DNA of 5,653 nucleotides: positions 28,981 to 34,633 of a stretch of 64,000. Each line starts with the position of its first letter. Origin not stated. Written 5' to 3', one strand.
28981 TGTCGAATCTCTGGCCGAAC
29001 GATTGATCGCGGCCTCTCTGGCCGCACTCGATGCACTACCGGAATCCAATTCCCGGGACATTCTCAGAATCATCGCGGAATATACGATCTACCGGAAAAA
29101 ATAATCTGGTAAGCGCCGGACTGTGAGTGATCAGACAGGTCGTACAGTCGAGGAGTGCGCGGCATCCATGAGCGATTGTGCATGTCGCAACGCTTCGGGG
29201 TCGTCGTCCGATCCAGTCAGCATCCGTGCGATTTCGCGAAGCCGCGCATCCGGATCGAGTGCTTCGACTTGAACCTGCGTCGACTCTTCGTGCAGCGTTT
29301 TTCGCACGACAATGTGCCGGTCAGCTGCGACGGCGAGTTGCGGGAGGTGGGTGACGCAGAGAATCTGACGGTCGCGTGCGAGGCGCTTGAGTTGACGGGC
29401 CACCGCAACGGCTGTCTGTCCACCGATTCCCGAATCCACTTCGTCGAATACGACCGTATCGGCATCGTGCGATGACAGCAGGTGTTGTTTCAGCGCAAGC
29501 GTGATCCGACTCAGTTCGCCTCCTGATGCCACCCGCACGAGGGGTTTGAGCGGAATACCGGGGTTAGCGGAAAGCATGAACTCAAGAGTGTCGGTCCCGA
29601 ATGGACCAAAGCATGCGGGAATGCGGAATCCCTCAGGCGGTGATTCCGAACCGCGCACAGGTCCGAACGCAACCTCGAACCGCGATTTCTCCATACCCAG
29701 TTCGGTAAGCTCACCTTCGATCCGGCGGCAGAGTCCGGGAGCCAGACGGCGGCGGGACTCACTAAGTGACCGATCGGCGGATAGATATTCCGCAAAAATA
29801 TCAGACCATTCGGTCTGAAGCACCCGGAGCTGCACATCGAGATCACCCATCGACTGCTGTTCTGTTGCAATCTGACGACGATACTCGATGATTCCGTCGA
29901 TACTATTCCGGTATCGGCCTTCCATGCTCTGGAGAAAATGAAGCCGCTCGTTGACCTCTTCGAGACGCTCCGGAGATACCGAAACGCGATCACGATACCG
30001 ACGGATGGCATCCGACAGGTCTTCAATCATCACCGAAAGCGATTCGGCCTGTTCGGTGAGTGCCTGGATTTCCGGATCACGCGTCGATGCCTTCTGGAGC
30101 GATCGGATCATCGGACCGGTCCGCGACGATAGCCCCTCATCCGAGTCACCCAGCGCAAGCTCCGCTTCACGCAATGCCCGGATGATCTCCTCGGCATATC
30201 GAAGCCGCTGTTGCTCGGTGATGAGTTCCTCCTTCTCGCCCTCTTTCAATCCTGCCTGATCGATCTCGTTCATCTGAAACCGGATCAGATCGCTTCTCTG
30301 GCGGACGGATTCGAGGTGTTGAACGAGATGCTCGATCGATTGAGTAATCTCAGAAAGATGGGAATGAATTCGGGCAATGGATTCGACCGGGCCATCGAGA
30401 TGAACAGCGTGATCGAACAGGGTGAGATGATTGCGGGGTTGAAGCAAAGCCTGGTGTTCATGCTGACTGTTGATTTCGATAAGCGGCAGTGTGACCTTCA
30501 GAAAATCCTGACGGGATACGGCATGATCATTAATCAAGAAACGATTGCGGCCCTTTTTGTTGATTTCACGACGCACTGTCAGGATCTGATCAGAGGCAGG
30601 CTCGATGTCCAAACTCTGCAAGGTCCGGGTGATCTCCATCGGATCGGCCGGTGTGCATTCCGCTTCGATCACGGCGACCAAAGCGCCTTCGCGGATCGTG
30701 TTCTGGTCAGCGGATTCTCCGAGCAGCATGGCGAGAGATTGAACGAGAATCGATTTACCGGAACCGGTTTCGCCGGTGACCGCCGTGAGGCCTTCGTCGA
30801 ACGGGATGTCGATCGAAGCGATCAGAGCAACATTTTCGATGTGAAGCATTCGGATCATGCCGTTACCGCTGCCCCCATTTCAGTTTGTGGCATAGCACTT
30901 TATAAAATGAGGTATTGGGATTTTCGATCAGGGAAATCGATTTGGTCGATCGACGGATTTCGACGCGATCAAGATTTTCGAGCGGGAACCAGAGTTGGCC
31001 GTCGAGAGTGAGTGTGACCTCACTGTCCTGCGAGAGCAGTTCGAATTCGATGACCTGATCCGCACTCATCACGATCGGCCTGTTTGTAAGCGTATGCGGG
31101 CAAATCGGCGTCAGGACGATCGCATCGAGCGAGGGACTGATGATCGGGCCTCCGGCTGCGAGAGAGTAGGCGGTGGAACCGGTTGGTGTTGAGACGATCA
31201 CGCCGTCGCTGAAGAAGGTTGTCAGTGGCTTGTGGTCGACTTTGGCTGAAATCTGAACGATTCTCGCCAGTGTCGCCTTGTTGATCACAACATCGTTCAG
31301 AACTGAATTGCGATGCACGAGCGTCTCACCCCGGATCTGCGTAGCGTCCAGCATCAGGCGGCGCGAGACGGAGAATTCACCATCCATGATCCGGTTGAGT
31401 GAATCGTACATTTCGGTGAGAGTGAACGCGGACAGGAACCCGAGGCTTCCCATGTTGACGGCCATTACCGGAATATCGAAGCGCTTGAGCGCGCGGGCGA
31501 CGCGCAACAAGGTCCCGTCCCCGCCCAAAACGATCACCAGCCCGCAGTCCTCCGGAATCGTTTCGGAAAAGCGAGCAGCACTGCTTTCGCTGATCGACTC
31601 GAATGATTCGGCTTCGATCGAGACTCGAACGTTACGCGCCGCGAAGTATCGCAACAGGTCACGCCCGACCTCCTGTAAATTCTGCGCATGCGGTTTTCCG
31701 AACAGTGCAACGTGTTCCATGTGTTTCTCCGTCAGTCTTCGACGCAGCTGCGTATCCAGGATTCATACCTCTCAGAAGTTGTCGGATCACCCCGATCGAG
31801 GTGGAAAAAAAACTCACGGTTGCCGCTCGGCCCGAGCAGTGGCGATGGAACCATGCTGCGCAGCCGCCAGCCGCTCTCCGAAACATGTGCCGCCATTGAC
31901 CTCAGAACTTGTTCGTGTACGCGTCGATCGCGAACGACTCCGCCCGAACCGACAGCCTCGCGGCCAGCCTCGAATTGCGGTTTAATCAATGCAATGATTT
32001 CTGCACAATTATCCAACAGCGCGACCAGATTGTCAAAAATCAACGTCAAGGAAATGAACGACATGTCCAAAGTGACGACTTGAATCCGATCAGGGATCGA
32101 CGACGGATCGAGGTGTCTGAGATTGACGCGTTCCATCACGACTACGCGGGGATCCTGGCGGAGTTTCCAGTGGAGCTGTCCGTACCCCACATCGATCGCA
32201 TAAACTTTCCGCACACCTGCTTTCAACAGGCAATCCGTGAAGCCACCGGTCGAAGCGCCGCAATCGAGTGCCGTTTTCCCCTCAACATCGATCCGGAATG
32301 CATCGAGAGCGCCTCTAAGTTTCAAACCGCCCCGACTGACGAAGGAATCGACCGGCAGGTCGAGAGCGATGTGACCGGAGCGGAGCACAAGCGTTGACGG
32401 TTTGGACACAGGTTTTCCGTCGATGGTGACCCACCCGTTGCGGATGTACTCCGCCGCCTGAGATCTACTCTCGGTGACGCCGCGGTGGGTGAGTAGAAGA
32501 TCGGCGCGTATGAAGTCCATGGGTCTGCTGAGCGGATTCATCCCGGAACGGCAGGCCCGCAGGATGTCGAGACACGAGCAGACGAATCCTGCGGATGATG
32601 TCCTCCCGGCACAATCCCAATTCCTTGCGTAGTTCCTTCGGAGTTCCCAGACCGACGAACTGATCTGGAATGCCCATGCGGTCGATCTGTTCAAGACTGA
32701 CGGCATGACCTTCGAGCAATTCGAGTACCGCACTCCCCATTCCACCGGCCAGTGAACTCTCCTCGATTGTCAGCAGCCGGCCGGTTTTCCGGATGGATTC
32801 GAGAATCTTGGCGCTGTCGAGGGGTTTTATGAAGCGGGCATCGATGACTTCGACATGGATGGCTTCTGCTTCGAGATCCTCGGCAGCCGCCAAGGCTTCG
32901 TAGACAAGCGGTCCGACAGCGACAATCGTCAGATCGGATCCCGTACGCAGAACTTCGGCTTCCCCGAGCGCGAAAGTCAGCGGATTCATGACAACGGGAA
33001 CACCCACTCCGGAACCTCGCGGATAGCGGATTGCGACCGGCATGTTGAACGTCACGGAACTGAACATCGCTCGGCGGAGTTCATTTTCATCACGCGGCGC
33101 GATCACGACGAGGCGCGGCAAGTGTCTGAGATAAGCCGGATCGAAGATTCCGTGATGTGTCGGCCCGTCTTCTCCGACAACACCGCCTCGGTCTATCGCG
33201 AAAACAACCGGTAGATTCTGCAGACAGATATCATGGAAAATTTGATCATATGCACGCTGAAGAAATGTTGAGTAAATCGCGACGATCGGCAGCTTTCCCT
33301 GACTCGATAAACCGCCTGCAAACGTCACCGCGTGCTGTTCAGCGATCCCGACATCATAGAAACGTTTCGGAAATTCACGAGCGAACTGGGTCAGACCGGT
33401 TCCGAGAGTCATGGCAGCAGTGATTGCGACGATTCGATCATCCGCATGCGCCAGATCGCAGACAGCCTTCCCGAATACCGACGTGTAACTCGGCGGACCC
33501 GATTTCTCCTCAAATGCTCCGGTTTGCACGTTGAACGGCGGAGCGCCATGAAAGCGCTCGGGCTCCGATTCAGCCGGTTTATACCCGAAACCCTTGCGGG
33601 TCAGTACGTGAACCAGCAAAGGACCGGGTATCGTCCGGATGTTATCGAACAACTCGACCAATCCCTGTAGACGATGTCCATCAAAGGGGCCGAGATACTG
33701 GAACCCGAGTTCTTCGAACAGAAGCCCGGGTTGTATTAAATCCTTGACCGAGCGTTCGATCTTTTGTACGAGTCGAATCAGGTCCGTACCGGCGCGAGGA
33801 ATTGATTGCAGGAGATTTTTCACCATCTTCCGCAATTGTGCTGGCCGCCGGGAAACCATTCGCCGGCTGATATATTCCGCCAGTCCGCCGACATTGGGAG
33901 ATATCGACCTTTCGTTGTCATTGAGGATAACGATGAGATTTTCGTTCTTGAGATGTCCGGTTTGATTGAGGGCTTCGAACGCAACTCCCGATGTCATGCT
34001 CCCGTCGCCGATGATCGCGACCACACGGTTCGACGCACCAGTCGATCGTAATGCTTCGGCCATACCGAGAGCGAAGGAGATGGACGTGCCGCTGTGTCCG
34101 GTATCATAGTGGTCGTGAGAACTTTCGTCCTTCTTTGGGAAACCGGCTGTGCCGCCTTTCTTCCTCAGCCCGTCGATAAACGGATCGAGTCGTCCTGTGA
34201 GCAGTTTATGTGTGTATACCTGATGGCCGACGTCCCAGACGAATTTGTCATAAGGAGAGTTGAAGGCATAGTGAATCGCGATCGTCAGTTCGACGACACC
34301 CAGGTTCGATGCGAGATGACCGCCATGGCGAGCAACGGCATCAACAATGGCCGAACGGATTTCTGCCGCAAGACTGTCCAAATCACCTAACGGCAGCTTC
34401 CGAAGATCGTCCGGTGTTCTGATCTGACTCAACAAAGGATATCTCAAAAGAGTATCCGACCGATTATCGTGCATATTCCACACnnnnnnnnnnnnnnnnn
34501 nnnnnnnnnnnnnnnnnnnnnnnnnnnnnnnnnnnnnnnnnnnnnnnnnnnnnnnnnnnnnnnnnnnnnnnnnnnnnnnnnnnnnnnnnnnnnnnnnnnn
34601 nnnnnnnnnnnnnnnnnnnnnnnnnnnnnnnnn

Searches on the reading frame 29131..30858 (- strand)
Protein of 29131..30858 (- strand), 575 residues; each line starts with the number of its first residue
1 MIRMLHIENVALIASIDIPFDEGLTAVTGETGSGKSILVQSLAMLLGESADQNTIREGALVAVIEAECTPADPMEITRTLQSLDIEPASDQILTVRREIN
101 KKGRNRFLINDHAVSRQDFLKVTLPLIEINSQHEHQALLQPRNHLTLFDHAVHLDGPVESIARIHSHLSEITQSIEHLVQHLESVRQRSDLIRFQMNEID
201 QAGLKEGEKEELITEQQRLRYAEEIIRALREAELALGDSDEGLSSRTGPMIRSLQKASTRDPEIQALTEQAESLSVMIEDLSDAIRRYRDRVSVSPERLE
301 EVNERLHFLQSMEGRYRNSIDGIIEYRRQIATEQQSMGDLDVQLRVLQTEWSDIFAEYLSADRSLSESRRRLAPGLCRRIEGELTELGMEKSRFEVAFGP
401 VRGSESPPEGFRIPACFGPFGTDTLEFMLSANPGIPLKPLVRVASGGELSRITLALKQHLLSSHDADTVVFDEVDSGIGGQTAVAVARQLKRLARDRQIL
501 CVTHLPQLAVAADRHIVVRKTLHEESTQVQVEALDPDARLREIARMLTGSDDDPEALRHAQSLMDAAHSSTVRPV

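Call 49: search_protein_families(library=pfam, proteins=[window:29131-30858:-], max_evalue=0.001)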
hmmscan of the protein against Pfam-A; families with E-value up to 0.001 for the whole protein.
window:29131-30858:- (575 aa): 7 families
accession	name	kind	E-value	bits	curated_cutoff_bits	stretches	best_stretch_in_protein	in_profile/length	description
PF02463.25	SMC_N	-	2.6e-22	79.8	40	1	2-521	2-214/220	RecF/RecN/SMC N terminal domain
PF13476.12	AAA_23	-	2.1e-09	38.7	27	1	5-254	2-177/201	AAA domain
PF13304.12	AAA_21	-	1.5e-06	28.9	27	0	459-508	251-302/304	AAA domain, putative AbiEii toxin, Type IV TA system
PF13401.12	AAA_22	-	3.8e-06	27.7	27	1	21-72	4-49/130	AAA domain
PF13175.12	AAA_15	-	2.8e-05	24.4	32.1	1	1-86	1-80/374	AAA ATPase domain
PF13555.12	AAA_29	-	0.00079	19.6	27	0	17-46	16-46/61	P-loop containing region of AAA domain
PF05729.18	NACHT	-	0.00083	19.7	26.7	0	25-52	3-30/167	NACHT domain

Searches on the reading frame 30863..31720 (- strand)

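Call 49: search_protein_families(library=pfam, proteins=[window:30863-31720:-], max_evalue=0.001)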
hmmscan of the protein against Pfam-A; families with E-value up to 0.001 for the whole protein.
window:30863-31720:- (285 aa): 3 families
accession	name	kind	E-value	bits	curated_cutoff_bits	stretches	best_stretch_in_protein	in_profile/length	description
PF20143.4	NAD_kinase_C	-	2.9e-35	121.2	23.7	1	141-266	1-125/126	ATP-NAD kinase C-terminal domain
PF01513.26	NAD_kinase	-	3e-19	70.1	25.5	1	46-116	60-130/130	ATP-NAD kinase N-terminal domain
PF00781.29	DAGK_cat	-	3.4e-06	27.1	23.6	1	20-93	20-92/125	Diacylglycerol kinase catalytic domain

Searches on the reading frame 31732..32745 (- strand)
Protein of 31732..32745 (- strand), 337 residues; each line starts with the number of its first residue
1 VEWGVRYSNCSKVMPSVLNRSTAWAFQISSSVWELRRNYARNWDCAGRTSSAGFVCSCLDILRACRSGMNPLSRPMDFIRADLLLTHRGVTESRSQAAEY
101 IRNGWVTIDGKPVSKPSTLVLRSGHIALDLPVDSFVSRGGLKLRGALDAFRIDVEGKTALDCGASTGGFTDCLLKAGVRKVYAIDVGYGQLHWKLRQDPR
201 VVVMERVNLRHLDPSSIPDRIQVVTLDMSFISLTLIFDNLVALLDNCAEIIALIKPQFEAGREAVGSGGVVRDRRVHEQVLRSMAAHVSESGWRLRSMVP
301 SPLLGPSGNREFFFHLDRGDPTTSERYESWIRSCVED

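Call 49: search_protein_families(library=pfam, proteins=[window:31732-32745:-], max_evalue=0.001)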
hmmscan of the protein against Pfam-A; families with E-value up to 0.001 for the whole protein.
window:31732-32745:- (337 aa): 2 families
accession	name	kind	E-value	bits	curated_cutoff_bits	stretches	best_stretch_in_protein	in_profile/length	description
PF01728.25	FtsJ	-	2.5e-44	151.8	24.1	1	135-317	1-180/181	FtsJ-like methyltransferase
PF01479.30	S4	-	3.2e-07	30.4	22.8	1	80-121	2-43/48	S4 domain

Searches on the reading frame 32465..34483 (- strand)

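Call 49: search_protein_families(library=pfam, proteins=[window:32465-34483:-], max_evalue=0.001)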
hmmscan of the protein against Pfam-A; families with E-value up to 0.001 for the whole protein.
window:32465-34483:- (672 aa): 5 families
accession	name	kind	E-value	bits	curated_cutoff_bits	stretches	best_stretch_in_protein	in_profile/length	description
PF13292.11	DXP_synthase_N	-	6.9e-109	363.8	21.2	1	18-295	1-274/274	1-deoxy-D-xylulose-5-phosphate synthase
PF02779.29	Transket_pyr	-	2.4e-45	154.7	27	1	331-490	3-170/174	Transketolase, pyrimidine binding domain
PF02780.25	Transketolase_C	-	4.7e-33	114.2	25.9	1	507-629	1-124/124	Transketolase, C-terminal domain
PF00456.26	Transketolase_N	-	4.6e-09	36.2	22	1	39-198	6-191/334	Transketolase, thiamine diphosphate binding domain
PF22613.1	Transketolase_C_1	-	0.00093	19.8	27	0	514-548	10-44/113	Transketolase-like TK C-terminal domain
